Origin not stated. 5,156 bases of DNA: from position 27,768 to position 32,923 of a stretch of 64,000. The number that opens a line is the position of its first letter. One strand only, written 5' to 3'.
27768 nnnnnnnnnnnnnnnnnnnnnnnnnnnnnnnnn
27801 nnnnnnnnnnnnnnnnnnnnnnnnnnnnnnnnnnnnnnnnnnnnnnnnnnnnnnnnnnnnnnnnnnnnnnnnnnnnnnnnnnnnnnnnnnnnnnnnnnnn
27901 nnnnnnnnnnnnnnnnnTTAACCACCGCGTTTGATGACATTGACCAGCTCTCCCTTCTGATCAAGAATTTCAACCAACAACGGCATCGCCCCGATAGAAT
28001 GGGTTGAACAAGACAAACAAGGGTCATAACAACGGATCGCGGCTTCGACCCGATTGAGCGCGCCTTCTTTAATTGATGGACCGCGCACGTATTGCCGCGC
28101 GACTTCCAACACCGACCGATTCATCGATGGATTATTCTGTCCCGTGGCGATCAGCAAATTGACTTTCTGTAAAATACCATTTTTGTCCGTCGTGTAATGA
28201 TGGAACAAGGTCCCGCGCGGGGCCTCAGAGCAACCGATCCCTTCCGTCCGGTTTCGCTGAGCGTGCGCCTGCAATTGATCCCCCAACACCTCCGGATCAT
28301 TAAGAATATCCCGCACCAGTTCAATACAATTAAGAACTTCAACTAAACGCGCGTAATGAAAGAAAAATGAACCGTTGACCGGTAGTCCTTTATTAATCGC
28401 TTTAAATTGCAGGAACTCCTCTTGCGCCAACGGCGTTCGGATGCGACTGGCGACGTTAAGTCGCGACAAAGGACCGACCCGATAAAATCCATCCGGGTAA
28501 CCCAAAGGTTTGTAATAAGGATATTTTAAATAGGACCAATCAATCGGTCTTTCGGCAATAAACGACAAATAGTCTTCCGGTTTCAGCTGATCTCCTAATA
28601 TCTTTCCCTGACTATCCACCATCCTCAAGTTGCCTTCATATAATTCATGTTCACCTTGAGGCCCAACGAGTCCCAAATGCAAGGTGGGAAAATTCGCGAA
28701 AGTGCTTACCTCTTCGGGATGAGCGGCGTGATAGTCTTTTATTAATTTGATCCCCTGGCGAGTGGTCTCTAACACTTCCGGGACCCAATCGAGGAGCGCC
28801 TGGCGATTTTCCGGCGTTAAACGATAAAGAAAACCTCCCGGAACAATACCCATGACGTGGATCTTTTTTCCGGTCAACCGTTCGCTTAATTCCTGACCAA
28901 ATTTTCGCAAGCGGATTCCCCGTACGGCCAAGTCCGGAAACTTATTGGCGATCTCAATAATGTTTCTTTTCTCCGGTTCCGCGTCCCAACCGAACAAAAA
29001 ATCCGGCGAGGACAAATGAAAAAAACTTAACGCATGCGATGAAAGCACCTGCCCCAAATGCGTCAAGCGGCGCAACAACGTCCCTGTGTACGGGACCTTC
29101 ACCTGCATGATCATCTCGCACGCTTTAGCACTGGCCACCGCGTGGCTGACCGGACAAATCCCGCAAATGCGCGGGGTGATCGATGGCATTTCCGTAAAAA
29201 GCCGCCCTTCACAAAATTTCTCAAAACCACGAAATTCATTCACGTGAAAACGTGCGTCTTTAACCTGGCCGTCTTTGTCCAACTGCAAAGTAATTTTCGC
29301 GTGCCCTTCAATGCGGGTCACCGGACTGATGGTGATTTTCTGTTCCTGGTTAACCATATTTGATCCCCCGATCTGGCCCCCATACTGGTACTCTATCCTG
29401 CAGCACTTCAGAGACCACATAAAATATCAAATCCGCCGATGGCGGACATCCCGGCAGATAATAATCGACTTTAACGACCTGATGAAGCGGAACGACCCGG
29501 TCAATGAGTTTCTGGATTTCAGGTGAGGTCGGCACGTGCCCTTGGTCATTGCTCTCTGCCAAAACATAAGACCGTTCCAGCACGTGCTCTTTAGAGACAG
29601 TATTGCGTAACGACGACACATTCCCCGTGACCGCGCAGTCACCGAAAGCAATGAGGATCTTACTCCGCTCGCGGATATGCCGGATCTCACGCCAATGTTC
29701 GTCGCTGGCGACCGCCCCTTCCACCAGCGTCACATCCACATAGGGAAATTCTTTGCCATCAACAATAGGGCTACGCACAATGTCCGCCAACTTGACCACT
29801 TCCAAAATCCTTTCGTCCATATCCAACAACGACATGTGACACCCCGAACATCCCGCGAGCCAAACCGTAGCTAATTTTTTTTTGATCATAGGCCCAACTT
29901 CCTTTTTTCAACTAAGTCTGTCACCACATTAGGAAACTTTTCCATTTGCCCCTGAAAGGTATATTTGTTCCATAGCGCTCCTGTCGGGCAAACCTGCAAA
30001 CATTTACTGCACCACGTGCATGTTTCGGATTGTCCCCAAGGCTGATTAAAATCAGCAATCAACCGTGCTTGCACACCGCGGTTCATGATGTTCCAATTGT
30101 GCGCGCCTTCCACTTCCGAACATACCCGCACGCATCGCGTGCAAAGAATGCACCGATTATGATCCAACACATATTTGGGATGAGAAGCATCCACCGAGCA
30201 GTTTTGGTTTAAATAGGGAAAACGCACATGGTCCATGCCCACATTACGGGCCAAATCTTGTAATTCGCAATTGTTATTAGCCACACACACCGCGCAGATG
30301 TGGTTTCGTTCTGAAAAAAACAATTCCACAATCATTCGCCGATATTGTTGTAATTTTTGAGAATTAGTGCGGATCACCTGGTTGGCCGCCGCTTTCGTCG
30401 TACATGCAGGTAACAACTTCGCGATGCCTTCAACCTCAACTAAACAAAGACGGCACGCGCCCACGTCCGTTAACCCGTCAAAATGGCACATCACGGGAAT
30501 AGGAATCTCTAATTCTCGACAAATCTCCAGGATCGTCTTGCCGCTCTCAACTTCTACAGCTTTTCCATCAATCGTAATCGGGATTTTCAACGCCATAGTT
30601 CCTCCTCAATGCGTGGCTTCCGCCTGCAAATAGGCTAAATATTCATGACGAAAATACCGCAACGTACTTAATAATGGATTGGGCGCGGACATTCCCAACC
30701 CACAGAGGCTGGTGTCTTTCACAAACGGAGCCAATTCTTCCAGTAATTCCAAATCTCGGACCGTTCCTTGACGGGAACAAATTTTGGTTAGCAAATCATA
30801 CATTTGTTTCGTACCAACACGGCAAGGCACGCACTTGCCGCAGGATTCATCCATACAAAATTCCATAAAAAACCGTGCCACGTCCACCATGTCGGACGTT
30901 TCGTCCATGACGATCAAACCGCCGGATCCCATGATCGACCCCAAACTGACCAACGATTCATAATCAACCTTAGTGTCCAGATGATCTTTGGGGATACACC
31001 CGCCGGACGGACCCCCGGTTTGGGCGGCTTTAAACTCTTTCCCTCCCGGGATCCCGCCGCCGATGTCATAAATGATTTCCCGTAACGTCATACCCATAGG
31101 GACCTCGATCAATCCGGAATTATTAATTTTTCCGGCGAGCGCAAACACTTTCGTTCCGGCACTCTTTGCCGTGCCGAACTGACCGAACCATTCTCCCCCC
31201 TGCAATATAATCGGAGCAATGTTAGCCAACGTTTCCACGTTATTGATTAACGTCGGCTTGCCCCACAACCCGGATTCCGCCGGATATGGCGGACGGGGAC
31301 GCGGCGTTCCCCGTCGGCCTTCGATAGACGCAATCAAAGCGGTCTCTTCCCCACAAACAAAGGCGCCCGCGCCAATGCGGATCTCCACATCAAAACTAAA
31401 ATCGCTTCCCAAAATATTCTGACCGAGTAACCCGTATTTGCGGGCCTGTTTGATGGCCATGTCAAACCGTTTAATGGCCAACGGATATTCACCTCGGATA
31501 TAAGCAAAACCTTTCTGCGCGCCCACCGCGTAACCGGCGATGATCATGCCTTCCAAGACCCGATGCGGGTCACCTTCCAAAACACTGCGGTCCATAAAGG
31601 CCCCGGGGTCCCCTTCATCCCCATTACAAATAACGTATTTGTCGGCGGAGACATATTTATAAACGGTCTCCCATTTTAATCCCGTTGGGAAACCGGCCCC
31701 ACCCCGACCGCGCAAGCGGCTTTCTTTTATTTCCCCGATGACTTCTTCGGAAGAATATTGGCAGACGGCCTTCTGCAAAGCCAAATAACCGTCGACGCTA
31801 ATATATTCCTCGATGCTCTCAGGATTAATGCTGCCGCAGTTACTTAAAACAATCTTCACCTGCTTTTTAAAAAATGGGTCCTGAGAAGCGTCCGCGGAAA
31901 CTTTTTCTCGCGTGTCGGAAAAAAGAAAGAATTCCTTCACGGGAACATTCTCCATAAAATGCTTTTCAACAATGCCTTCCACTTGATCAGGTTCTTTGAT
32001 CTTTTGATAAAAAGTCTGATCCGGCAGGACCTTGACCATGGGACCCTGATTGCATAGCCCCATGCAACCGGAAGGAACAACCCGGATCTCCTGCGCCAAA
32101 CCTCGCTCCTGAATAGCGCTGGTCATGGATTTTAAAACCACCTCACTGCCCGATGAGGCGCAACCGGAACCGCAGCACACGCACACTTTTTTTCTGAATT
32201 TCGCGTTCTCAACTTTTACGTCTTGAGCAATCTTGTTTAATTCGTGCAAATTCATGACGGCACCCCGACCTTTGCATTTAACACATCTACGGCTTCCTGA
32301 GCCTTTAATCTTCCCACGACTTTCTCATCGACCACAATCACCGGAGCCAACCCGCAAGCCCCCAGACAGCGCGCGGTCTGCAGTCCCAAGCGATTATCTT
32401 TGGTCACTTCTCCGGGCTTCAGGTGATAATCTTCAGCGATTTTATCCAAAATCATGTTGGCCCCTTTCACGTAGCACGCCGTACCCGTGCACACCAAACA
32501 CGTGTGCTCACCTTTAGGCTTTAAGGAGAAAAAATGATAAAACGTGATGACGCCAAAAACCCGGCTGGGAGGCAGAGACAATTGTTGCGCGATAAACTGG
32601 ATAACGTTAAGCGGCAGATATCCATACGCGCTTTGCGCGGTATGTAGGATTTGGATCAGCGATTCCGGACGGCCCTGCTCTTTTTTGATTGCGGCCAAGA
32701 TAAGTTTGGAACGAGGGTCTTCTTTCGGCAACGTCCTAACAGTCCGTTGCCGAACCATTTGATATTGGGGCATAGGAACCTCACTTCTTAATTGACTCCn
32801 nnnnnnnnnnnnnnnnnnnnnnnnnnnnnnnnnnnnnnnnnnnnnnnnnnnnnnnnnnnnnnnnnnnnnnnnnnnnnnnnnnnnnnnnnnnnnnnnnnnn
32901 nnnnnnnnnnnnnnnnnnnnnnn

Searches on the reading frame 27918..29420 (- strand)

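Call 25: search_protein_families(library=pfam, proteins=[window:27918-29420:-], max_evalue=0.00001)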
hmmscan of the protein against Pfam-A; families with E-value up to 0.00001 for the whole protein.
window:27918-29420:- (500 aa): 1 family
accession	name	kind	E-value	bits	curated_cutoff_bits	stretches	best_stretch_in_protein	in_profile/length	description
PF00374.24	NiFeSe_Hases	-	1.3e-26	94.1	25.8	2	64-142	1-79/508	Nickel-dependent hydrogenase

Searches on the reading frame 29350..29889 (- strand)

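Call 71: search_protein_families(library=pfam, proteins=[window:29350-29889:-], max_evalue=0.001)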
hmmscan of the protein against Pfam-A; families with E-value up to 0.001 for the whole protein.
window:29350-29889:- (179 aa): 1 family
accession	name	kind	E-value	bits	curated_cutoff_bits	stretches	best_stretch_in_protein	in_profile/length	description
PF01058.29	Oxidored_q6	-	1.5e-28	99.6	27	1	14-161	1-127/128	NADH ubiquinone oxidoreductase, 20 Kd subunit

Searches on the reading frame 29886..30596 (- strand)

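Call 25: search_protein_families(library=pfam, proteins=[window:29886-30596:-], max_evalue=0.00001)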
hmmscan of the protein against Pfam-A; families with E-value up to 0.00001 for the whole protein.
window:29886-30596:- (236 aa): 8 families
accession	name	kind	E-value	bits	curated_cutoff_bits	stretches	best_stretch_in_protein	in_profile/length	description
PF13510.11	Fer2_4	-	3.8e-16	59.3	22.8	1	5-79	4-81/82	2Fe-2S iron-sulfur cluster binding domain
PF10588.14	NADH-G_4Fe-4S_3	-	1e-14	54.2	27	1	86-125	1-40/40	NADH-ubiquinone oxidoreductase-G iron-sulfur binding region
PF22117.2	Fer4_Nqo3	-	3.1e-10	40.5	27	1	144-208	6-66/67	NADH-quinone oxidoreductase subunit 3, ferredoxin-like domain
PF00111.32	Fer2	-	2.1e-06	28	21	1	7-56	1-48/77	2Fe-2S iron-sulfur cluster binding domain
PF13187.11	Fer4_9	-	2.6e-06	27.8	27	1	148-207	1-51/52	4Fe-4S dicluster domain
PF13237.11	Fer4_10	-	5.8e-06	26.6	25.5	0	142-204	2-53/53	4Fe-4S dicluster domain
PF13183.11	Fer4_8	-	6.4e-06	27.1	27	1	147-206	3-67/68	4Fe-4S dicluster domain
PF12838.12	Fer4_7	-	6.7e-06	26.9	27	1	148-207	1-52/52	4Fe-4S dicluster domain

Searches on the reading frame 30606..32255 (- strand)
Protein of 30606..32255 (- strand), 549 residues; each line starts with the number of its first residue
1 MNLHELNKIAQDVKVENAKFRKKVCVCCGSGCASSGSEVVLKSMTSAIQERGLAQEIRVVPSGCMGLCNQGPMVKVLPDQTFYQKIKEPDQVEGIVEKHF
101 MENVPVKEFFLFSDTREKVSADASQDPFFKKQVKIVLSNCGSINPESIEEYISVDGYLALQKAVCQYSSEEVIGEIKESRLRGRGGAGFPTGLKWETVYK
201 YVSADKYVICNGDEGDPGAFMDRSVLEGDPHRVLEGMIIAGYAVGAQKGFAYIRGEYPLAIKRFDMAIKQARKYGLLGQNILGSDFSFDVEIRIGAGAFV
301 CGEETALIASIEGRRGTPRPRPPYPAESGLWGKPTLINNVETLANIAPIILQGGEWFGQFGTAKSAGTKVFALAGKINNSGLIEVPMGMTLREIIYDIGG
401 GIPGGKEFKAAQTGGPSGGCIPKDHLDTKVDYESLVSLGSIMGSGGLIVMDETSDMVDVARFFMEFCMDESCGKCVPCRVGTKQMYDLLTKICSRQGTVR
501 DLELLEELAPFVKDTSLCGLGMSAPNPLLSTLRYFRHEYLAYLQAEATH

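Call 25: search_protein_families(library=pfam, proteins=[window:30606-32255:-], max_evalue=0.00001)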
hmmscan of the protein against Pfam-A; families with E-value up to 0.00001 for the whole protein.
window:30606-32255:- (549 aa): 3 families
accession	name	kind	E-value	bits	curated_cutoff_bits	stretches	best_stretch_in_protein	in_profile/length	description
PF01512.22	Complex1_51K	-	2.3e-48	164.3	31.2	1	176-347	1-149/150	Nuo51 FMN-binding domain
PF10589.14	NADH_4Fe-4S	-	1.7e-33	114.7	23.5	1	458-541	1-84/85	NADH-ubiquinone oxidoreductase-F iron-sulfur binding region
PF10531.15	SLBB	-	1.6e-06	28.2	27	1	371-419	2-53/55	SLBB domain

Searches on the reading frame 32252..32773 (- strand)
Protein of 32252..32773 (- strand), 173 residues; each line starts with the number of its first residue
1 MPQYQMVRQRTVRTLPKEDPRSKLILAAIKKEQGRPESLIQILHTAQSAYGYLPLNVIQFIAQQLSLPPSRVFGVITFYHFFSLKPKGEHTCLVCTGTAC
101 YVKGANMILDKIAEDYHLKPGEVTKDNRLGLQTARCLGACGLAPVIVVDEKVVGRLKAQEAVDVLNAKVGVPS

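Call 71: search_protein_families(library=pfam, proteins=[window:32252-32773:-], max_evalue=0.001)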
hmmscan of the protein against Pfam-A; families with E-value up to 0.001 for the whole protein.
window:32252-32773:- (173 aa): 1 family
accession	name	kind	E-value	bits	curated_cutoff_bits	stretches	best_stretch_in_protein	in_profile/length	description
PF01257.25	2Fe-2S_thioredx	-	3.3e-46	157.2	24.8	1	28-166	4-142/145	Thioredoxin-like [2Fe-2S] ferredoxin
